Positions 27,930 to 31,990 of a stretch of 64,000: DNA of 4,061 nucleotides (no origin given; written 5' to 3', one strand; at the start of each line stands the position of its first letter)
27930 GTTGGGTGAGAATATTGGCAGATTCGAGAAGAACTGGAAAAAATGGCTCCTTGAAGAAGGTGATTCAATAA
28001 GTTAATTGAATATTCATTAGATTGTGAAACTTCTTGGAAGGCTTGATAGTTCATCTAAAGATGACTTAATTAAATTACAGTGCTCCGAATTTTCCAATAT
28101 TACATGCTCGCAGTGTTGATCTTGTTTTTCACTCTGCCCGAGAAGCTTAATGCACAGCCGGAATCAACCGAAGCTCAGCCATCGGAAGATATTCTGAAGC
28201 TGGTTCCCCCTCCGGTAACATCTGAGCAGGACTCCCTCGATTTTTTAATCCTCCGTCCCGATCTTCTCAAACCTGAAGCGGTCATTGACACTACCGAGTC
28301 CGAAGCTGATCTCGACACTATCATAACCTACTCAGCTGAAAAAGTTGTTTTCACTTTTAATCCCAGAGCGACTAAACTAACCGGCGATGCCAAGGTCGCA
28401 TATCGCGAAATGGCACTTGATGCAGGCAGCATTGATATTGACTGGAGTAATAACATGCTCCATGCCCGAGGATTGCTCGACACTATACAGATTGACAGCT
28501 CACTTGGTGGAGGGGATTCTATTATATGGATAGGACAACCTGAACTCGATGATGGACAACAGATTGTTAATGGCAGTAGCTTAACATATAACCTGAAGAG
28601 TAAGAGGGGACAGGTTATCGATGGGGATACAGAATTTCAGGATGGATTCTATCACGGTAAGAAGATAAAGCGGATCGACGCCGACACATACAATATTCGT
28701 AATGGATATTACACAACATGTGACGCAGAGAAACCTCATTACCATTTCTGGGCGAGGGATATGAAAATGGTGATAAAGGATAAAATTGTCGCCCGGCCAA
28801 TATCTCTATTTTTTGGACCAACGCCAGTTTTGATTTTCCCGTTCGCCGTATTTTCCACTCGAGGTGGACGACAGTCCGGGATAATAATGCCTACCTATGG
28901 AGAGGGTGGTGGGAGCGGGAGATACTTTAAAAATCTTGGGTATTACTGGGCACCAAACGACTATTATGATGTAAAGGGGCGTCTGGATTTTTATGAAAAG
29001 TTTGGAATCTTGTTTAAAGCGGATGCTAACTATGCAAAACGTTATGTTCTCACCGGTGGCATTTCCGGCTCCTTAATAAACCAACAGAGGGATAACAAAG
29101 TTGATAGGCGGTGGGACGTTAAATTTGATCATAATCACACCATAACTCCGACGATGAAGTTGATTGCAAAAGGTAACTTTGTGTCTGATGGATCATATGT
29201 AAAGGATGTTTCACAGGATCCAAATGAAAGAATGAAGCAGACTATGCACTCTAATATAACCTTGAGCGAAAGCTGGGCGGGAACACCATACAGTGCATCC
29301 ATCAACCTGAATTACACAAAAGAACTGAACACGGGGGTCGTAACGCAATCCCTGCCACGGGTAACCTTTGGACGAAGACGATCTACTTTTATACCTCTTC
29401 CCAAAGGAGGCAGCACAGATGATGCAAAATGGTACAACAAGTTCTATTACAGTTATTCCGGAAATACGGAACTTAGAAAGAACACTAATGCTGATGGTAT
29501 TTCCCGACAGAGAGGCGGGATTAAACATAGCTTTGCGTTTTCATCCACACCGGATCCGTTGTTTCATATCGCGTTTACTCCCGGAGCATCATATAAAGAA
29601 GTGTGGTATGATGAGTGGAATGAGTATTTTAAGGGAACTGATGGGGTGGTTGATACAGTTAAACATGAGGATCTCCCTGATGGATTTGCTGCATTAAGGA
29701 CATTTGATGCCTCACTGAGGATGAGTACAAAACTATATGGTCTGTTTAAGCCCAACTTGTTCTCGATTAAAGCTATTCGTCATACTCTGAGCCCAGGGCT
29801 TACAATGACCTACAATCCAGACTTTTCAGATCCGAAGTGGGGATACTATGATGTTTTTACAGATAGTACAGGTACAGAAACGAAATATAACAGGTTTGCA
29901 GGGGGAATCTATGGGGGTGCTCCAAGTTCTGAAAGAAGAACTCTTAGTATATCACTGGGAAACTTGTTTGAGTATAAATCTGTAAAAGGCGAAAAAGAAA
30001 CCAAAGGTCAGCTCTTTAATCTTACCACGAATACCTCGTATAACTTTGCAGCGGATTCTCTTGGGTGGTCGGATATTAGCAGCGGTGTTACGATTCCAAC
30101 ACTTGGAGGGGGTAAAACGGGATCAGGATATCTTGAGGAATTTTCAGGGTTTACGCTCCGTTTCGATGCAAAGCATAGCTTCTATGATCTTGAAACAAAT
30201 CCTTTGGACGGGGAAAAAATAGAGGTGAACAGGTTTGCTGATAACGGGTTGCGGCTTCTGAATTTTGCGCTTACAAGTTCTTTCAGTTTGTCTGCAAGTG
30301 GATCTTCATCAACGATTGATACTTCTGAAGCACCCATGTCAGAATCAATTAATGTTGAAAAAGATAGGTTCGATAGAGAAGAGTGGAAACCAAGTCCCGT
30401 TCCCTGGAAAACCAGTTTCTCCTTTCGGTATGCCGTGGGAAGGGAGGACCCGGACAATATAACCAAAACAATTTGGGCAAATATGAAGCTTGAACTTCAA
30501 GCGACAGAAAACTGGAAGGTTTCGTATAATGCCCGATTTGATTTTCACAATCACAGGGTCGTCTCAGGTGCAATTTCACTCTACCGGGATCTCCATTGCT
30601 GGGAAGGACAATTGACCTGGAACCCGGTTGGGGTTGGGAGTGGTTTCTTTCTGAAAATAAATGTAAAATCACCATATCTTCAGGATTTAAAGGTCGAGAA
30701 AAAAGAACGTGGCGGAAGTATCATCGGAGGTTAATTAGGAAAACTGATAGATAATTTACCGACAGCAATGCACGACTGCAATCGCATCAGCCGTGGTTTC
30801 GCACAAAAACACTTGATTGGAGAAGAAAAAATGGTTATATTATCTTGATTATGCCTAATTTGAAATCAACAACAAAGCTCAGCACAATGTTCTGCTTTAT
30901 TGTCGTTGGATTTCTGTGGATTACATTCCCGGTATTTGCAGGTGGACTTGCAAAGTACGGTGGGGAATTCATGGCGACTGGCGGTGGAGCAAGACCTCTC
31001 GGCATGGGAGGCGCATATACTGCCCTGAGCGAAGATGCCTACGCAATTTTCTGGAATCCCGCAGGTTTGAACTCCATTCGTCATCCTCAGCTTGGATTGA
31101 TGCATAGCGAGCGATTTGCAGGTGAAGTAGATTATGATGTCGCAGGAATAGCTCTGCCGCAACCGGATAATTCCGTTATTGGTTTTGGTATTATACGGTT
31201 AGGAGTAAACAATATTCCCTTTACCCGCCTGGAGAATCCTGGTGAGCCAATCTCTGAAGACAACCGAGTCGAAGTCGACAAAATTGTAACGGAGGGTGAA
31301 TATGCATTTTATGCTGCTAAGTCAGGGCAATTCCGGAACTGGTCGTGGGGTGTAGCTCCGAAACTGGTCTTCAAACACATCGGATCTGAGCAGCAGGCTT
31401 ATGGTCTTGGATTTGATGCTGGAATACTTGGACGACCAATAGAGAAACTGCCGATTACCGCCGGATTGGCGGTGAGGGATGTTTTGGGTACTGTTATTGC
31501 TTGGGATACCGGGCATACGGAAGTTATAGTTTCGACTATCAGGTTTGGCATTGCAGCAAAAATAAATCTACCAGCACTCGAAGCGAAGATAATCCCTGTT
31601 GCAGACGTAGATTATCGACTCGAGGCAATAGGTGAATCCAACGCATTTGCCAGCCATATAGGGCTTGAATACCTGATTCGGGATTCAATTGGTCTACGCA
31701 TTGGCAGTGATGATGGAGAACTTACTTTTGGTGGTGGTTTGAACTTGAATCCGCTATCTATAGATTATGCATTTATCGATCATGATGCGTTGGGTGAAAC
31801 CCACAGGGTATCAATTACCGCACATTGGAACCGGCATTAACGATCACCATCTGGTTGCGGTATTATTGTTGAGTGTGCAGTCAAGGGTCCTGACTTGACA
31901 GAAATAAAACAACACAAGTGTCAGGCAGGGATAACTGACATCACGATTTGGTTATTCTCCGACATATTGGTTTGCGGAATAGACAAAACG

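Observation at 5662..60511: Five paralogous small FadL/PorV-like barrels (298-350 aa) in 64 kb, each next to secretion or cell-surface genes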

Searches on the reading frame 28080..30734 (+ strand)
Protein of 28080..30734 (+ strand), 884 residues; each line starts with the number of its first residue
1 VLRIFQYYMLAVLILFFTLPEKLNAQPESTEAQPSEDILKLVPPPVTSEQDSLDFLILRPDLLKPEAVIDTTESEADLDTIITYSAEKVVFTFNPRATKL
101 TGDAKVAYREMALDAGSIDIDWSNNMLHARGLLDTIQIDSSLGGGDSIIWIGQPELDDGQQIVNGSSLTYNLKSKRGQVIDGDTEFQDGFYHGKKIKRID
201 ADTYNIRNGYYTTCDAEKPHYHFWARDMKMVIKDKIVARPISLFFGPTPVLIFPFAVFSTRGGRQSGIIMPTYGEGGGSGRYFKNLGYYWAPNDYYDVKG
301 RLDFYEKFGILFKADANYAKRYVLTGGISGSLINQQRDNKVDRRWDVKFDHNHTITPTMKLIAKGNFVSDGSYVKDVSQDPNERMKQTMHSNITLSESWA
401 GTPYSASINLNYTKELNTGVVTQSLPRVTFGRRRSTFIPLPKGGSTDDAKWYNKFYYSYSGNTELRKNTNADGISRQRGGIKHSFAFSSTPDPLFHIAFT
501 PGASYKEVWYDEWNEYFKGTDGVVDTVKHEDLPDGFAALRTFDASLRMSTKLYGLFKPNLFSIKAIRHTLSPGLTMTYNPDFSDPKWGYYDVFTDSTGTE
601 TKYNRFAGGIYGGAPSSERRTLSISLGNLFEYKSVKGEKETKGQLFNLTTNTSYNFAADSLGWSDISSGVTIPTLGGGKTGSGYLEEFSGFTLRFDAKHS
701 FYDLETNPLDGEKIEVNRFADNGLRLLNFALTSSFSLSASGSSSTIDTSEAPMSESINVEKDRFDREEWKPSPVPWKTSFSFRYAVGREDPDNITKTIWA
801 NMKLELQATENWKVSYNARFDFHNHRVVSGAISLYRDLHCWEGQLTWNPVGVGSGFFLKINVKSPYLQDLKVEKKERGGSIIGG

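Call 11: search_protein_families(library=pfam, proteins=[window:28080-30734:+], max_evalue=0.01)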
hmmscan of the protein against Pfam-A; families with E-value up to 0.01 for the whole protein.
window:28080-30734:+ (884 aa): 2 families
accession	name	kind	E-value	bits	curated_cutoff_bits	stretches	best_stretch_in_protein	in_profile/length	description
PF19838.5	LptD_2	-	1.5e-95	321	22.5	1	236-671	1-445/464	LptD protein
PF04453.20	LptD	-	6.3e-05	22.9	22.4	1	343-439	2-101/384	LPS transport system D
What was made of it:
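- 28080..30734 (+): LptD (LptD_2 type), directly upstream of barrel D. PF19838 LptD_2 321 bits (call 11).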

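Call 25: search_protein_families(library=ncbifam, proteins=[window:28080-30734:+], max_evalue=0.01)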
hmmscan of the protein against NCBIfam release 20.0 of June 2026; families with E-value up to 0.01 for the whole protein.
window:28080-30734:+ (884 aa): 2 families
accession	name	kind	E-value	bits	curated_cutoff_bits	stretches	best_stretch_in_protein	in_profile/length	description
NF002997.0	PRK03761.1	equivalog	3.9e-15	55.1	683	1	103-383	57-346/783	LPS assembly protein LptD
NF003358.0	PRK04423.1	equivalog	3.3e-10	38.8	944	1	205-380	161-334/799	LPS-assembly protein LptD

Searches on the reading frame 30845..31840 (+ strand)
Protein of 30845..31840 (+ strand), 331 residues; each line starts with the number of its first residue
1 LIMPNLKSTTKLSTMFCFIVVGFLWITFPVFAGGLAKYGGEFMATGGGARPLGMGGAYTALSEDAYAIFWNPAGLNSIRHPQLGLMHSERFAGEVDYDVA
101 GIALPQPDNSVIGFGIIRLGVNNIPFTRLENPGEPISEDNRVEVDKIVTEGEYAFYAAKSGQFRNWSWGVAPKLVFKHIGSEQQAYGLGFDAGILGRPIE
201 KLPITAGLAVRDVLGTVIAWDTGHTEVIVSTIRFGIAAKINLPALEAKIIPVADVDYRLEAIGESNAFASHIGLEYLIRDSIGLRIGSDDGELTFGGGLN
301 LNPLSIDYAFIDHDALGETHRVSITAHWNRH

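Call 8: search_protein_families(library=pfam, proteins=[window:30845-31840:+], max_evalue=1)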
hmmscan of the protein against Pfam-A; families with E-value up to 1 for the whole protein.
window:30845-31840:+ (331 aa): 1 family
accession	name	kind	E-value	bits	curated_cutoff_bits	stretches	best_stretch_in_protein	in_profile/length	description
PF03687.19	UPF0164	-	0.0041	16.4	21.4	1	48-92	49-93/325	Uncharacterised protein family (UPF0164)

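Call 9: search_protein_families(library=ncbifam, proteins=[window:30845-31840:+], max_evalue=1)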
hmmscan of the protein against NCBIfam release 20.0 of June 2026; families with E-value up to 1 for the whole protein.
window:30845-31840:+ (331 aa): 4 families
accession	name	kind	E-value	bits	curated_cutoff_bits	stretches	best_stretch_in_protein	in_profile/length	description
NF052325.1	PorVQ2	equivalog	1.3e-39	136.1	325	1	34-226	21-210/354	putative type IX sorting system protein PorV2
NF033709.1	PorV_fam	subfamily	2.8e-27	96.2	90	1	41-327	5-325/326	PorV/PorQ family protein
NF033711.1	T9SS_PorQ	equivalog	4.4e-10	39.1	220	1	18-240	5-213/335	type IX secretion system protein PorQ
NF033710.1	T9SS_OM_PorV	equivalog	0.0014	17.9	250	1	42-78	28-64/367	type IX secretion system outer membrane channel protein PorV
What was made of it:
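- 30851..31840 (+): Barrel D, the PorV2-like paralog and a core gene at the head of the YicC-Gmk block. Its best equivalog-level hit is PorV2 NF052325, 136 bits against 325 (call 9).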

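Call 15: find_encoding_contigs(protein=window:30851-31840:+, flank=10000, max_places=6)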
Protein window:30851-31840:+ (329 aa): 6 contigs read that carry it; 6 places shown.
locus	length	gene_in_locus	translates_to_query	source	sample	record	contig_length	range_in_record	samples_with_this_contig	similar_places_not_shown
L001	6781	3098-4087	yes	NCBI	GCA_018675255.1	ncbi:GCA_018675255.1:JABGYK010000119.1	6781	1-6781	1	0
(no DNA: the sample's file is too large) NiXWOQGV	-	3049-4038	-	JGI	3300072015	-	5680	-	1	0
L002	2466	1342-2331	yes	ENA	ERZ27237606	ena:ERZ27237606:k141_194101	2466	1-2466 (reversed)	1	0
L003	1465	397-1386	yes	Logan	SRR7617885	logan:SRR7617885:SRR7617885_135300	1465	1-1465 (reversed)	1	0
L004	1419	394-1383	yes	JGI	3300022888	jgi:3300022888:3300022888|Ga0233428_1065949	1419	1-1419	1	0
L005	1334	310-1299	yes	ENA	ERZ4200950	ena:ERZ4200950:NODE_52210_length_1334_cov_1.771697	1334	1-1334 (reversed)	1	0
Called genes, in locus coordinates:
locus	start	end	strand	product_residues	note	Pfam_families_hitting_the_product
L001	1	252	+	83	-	?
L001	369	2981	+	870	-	PF19838:LptD_2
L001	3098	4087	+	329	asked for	-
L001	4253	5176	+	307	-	PF03755:YicC-like_N, PF08340:YicC-like_C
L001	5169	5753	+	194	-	PF00625:Guanylate_kin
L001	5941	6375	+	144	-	PF01192:RNA_pol_Rpb6 (faint)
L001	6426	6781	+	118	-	PF02441:Flavoprotein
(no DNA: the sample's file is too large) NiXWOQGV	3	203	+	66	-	?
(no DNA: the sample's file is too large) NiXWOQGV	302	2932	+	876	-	PF19838:LptD_2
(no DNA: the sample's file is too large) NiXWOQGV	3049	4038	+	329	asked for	-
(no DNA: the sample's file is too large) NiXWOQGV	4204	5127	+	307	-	PF03755:YicC-like_N, PF08340:YicC-like_C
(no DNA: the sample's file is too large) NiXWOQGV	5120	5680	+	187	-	?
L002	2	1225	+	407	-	?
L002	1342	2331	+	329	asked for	-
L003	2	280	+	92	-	?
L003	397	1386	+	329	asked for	-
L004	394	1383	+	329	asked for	-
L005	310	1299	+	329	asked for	-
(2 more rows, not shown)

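Call 17: find_homologous_proteins(query=window:30851-31840:+, max_evalue=0.00001)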
Query window:30851-31840:+ (329 aa): 169 proteins with E <= 0.00001 among 3809 candidates; the best 120 are listed.
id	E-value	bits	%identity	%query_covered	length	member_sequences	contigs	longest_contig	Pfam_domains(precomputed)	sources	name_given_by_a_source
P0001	1.3e-217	740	100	99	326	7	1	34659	-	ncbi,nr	ncbi:MAG: PorV/PorQ family protein [Calditrichaeota bacterium]|nr:PorV/PorQ family protein [Calditri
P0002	9.6e-161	553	84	87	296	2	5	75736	-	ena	-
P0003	6.0e-158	544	81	88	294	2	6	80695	-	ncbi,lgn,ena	-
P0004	1.1e-126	441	63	90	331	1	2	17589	-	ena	-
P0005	1.5e-123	430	58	99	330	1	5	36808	-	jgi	-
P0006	8.6e-123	428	63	90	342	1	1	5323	-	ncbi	-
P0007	2.0e-121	424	60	96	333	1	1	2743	-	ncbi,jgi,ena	-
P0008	4.2e-121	422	60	89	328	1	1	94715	-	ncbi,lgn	-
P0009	2.9e-120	420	60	89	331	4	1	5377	-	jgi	jgi:hypothetical protein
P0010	2.3e-119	417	60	90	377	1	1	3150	-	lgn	-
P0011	2.7e-119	416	54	99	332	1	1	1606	-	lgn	-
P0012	4.9e-119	416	60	94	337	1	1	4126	-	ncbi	-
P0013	4.3e-118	413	58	83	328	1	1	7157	-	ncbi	ncbi:MAG: hypothetical protein V2A61_02045 [Calditrichota bacterium]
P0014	2.9e-117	410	58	98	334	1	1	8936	-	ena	-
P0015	8.2e-116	405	61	89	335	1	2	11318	-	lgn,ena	-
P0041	2.5e-96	341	52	99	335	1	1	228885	-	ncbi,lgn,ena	-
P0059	1.2e-58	217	40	97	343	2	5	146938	PF03687.21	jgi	-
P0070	1.8e-47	180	37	88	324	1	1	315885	-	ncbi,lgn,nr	ncbi:MAG: PorV/PorQ family protein [Candidatus Eisenbacteria bacterium]|nr:PorV/PorQ family protein 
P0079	1.6e-34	138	32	93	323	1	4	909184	-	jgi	jgi:hypothetical protein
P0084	2.6e-25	107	28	88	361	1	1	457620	-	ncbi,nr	ncbi:PorV/PorQ family protein [Balneolales bacterium ANBcel1]|nr:PorV/PorQ family protein [Balneolal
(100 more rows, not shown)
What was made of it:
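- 30851..31840 (+): A 100%-identical protein is named 'PorV/PorQ family protein [Calditrichaeota bacterium]' (call 17).
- A, D and several D orthologs give weak UPF0164 hits (calls 8, 17).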

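Call 20: find_encoding_contigs(protein=P0070, flank=7000, max_places=1)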
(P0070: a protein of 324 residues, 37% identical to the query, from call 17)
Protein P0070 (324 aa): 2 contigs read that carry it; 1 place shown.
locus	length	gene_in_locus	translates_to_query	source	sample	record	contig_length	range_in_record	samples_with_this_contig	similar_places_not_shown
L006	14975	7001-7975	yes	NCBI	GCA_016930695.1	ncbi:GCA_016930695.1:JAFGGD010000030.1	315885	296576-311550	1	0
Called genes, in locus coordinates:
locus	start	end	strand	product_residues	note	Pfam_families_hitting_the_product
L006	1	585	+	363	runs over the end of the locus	PF20706:GT4-conflict, PF13439:Glyco_transf_4, PF13579:Glyco_trans_4_4, PF00534:Glycos_transf_1, PF13692:Glyco_trans_1_4, PF13524:Glyco_trans_1_2 (weak)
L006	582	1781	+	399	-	PF13439:Glyco_transf_4, PF13579:Glyco_trans_4_4, PF13692:Glyco_trans_1_4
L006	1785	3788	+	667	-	PF01663:Phosphodiest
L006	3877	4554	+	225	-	PF05036:SPOR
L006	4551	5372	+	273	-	PF00535:Glycos_transf_2, PF13641:Glyco_tranf_2_3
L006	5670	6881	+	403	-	PF00132:Hexapep (faint)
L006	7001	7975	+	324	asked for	-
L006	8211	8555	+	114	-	PF06305:LapA_dom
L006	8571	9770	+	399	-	PF07719:TPR_2 (faint), PF13174:TPR_6 (faint), PF13424:TPR_12 (faint), PF13428:TPR_14 (faint), PF14559:TPR_19 (faint), PF13414:TPR_11 (weak), PF13432:TPR_16 (weak), PF18073:Zn_ribbon_LapB, +6 more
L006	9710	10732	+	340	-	PF14559:TPR_19 (faint), PF07719:TPR_2 (faint), PF05036:SPOR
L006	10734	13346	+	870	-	PF01624:MutS_I, PF05188:MutS_II, PF05192:MutS_III, PF05190:MutS_IV, PF00488:MutS_V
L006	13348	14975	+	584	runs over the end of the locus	PF02518:HATPase_c, PF13589:HATPase_c_3, PF01119:DNA_mis_repair, PF08676:MutL_C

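Call 21: find_encoding_contigs(protein=P0084, flank=7000, max_places=1)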
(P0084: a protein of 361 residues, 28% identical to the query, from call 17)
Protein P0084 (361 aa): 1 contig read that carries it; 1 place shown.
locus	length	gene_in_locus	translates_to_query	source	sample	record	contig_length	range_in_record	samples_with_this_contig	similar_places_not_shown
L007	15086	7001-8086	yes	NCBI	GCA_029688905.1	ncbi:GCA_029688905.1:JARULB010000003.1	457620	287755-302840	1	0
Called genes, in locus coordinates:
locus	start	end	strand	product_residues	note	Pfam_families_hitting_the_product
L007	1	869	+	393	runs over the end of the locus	PF01048:PNP_UDP_1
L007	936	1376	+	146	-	PF00583:Acetyltransf_1, PF13673:Acetyltransf_10, PF13508:Acetyltransf_7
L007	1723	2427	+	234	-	PF20582:UPF0758_N, PF04002:RadC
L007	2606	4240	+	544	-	PF03485:Arg_tRNA_synt_N, PF00133:tRNA-synt_1 (faint), PF00750:tRNA-synt_1d, PF01406:tRNA-synt_1e (faint), PF01921:tRNA-synt_1f (faint), PF09334:tRNA-synt_1g (faint), PF05746:DALR_1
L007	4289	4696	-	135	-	PF11964:SpoIIAA-like (weak)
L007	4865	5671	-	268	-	PF01887:SAM_HAT_N, PF20257:SAM_HAT_C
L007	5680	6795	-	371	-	PF00712:DNA_pol3_beta, PF02767:DNA_pol3_beta_2, PF02768:DNA_pol3_beta_3, PF00712:DNA_pol3_beta (weak)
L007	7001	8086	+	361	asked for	-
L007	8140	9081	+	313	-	PF01745:IPT, PF01715:IPPT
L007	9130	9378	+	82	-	PF02700:PurS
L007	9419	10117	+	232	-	PF13507:GATase_5, PF00117:GATase (weak), PF07685:GATase_3, PF01965:DJ-1_PfpI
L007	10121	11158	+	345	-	PF05343:Peptidase_M42, PF01546:Peptidase_M20 (weak)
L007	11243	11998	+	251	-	PF00005:ABC_tran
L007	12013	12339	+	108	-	PF00581:Rhodanese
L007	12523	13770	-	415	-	PF07497:Rho_RNA_bind, PF00006:ATP-synt_ab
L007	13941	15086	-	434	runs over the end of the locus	PF14559:TPR_19 (faint)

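Call 22: find_encoding_contigs(protein=P0079, flank=7000, max_places=1)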
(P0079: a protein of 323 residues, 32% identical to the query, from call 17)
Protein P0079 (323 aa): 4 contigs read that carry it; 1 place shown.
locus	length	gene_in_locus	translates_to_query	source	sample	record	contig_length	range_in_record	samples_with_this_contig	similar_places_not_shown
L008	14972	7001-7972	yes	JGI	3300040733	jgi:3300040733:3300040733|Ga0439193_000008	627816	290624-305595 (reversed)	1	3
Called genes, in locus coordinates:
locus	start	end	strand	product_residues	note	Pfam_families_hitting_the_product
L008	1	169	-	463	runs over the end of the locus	PF01406:tRNA-synt_1e, PF09334:tRNA-synt_1g (weak), PF09190:DALR_2 (faint), PF23493:CysS_C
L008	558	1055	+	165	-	-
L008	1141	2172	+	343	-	PF13421:Band_7_1, PF01145:Band_7, PF17032:Zn_ribbon_15 (faint), PF13248:Zn_ribbon_3 (weak), PF24463:DUF7577 (weak), PF12773:DZR, PF13240:Zn_Ribbon_1, PF13248:Zn_ribbon_3 (weak)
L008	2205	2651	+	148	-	-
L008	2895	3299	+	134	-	PF12663:DUF3788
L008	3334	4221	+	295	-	PF01145:Band_7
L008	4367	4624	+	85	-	PF03083:MtN3_slv, PF04193:PQ-loop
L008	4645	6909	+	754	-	-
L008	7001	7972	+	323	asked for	-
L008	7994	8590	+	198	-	-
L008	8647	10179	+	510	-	PF07719:TPR_2 (faint), PF13174:TPR_6 (faint), PF13624:SurA_N_3 (weak), PF13145:Rotamase_2, PF00639:Rotamase, PF13616:Rotamase_3 (faint), PF00639:Rotamase (weak), PF13145:Rotamase_2 (weak)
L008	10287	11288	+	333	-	PF01087:GalP_UDP_transf, PF16285:DUF4931_N (faint), PF01230:HIT (faint), PF16268:DUF4921, PF02744:GalP_UDP_tr_C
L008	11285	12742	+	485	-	PF08323:Glyco_transf_5, PF13439:Glyco_transf_4 (faint), PF00534:Glycos_transf_1, PF13692:Glyco_trans_1_4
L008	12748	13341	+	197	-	PF00025:Arf (weak)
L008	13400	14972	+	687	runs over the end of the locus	PF17191:RecG_wedge, PF01336:tRNA_anti-codon (weak), PF04851:ResIII, PF00270:DEAD, PF00271:Helicase_C, PF22590:Cas3-like_C_2 (weak), PF19833:RecG_dom3_C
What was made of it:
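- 30851..31840 (+): Orthologs occur in records labelled Eisenbacteria, Gemmatimonadota and Balneolales (calls 17, 20-22).
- The ortholog in a MAG labelled Eisenbacteria sits next to LapA/LapB and glycosyltransferases, and the L008 ortholog lies one gene upstream of a SurA-like rotamase (calls 20, 22).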

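Call 42: find_encoding_contigs(protein=P0041, flank=6000, max_places=1)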
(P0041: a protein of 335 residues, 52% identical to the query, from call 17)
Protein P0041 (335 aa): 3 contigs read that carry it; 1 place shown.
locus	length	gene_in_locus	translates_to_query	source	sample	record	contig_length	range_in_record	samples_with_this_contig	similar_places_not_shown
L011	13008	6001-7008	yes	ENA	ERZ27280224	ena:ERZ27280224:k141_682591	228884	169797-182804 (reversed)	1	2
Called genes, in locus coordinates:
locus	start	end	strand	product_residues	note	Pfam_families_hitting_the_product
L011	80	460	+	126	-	-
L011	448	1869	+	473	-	PF05496:RuvB_N, PF07728:AAA_5 (faint), PF00004:AAA, PF00158:Sigma54_activat (faint), PF16193:AAA_assoc_2, PF12002:MgsA_C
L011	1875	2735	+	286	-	PF03781:FGE-sulfatase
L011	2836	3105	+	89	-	PF04014:MazE_antitoxin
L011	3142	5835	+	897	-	PF19838:LptD_2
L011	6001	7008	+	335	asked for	-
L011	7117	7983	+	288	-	PF03755:YicC-like_N, PF08340:YicC-like_C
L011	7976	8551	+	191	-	PF00625:Guanylate_kin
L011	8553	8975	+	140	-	-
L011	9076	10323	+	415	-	PF02441:Flavoprotein, PF04127:DFP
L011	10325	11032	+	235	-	PF03167:UDG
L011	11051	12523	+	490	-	PF00772:DnaB, PF13481:AAA_25, PF03796:DnaB_C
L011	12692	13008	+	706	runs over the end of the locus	PF13328:HD_4, PF01966:HD, PF04607:RelA_SpoT, PF02824:TGS, PF19296:RelA_AH, PF28438:RelA_RIS, PF13291:ACT_4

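Call 43: find_encoding_contigs(protein=P0059, flank=6000, max_places=1)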
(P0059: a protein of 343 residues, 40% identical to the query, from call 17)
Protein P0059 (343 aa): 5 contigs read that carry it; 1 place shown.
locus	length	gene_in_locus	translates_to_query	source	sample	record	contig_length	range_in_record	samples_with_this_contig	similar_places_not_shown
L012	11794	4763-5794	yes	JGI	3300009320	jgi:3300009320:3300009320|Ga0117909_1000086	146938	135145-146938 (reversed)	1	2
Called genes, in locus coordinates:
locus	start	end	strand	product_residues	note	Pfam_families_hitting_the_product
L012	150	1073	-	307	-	PF00561:Abhydrolase_1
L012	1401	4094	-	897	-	PF26550:Tricorn_2nd (faint), PF00326:Peptidase_S9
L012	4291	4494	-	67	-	-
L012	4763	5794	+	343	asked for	PF03687:UPF0164 (faint)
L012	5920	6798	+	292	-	PF03755:YicC-like_N, PF08340:YicC-like_C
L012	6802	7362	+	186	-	PF00625:Guanylate_kin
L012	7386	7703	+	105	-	PF01192:RNA_pol_Rpb6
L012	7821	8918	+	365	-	PF02441:Flavoprotein, PF04127:DFP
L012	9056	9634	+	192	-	PF03167:UDG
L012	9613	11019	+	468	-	PF00772:DnaB, PF13481:AAA_25, PF03796:DnaB_C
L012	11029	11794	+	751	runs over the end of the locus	PF13328:HD_4, PF01966:HD, PF04607:RelA_SpoT, PF02824:TGS, PF19296:RelA_AH, PF28438:RelA_RIS, PF13291:ACT_4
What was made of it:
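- The lptD adjacency is lost at 40% identity (L012) and is absent in the Balneolales locus L007, the Eisenbacteria-labelled locus L006 and L008 (calls 20-22, 43).
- Tried and rejected: It holds at 52% identity but is lost at 40% and in other phyla (calls 20-22, 42, 43).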

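Call 82: search_solved_structures(query=window:30851-31840:+, max_evalue=1)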
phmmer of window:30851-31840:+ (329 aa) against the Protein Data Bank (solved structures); distinct sequences matched with E-value up to 1: 0.
